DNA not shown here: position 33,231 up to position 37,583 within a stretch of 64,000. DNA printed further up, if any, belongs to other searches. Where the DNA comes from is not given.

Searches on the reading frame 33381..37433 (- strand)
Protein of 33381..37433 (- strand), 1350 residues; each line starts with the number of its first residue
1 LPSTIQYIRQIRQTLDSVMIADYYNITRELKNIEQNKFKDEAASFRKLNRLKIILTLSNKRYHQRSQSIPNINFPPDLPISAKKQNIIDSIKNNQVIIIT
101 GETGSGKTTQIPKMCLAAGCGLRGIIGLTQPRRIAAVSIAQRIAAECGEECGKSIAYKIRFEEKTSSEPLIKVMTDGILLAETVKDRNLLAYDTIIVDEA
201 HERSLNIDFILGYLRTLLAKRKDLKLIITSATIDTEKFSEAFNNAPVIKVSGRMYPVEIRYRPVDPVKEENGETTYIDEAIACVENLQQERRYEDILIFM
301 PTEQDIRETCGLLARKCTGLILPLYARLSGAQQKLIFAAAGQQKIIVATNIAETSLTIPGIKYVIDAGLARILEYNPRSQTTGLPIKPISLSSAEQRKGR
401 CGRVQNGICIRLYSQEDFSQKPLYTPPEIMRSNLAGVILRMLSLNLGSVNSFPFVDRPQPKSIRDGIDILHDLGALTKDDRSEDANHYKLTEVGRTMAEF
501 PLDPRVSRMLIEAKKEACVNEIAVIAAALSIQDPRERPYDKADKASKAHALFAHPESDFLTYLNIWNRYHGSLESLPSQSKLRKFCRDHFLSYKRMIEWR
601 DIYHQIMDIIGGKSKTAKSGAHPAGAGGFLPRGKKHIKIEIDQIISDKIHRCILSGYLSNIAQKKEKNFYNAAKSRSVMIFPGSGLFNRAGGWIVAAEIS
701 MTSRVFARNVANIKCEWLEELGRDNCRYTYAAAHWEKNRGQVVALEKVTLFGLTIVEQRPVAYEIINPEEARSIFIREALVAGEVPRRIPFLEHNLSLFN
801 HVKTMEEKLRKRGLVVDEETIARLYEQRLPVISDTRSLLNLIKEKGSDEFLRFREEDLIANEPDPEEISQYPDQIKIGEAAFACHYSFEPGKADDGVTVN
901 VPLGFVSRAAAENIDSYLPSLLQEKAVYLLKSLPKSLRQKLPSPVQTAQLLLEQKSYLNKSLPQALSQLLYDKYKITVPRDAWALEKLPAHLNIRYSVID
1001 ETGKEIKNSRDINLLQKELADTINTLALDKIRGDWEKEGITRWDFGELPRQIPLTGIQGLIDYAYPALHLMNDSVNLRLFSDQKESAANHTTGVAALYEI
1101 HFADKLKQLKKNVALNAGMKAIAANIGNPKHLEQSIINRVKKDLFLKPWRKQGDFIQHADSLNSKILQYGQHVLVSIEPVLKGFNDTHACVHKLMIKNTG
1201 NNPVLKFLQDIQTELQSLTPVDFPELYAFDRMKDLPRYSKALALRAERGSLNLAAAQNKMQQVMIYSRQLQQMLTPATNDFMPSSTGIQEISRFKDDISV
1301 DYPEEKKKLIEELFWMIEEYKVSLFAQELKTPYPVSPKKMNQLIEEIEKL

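Call 85: search_protein_families(library=pfam, proteins=[window:33381-37433:-], max_evalue=0.00001)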
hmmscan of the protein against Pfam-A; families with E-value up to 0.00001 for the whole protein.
window:33381-37433:- (1350 aa): 8 families
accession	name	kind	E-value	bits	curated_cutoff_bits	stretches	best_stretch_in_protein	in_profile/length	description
PF11898.13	DUF3418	-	2.4e-144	482.6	25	1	739-1345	2-581/582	Domain of unknown function (DUF3418)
PF07717.22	OB_NTP_bind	-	8.2e-15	55.2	29.5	1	649-723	1-81/83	Oligonucleotide/oligosaccharide-binding (OB)-fold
PF00271.37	Helicase_C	-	1.5e-12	48.2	23.5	1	283-404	5-109/110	Helicase conserved C-terminal domain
PF21010.2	HA2_C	-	2.7e-10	41.1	21.3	1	503-562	1-77/77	Helicase associated domain (HA2), ratchet-like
PF00270.35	DEAD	-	5.6e-08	33.1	26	1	85-236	5-162/167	DEAD/DEAH box helicase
PF04408.29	HA2_N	-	7.7e-07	29.5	21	1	469-502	4-29/29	Helicase associated domain (HA2), winged-helix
PF13401.12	AAA_22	-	9.1e-07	29.7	27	1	93-228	4-120/130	AAA domain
PF13245.12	AAA_19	-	4.1e-06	27.4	25.1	0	86-204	3-103/134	AAA domain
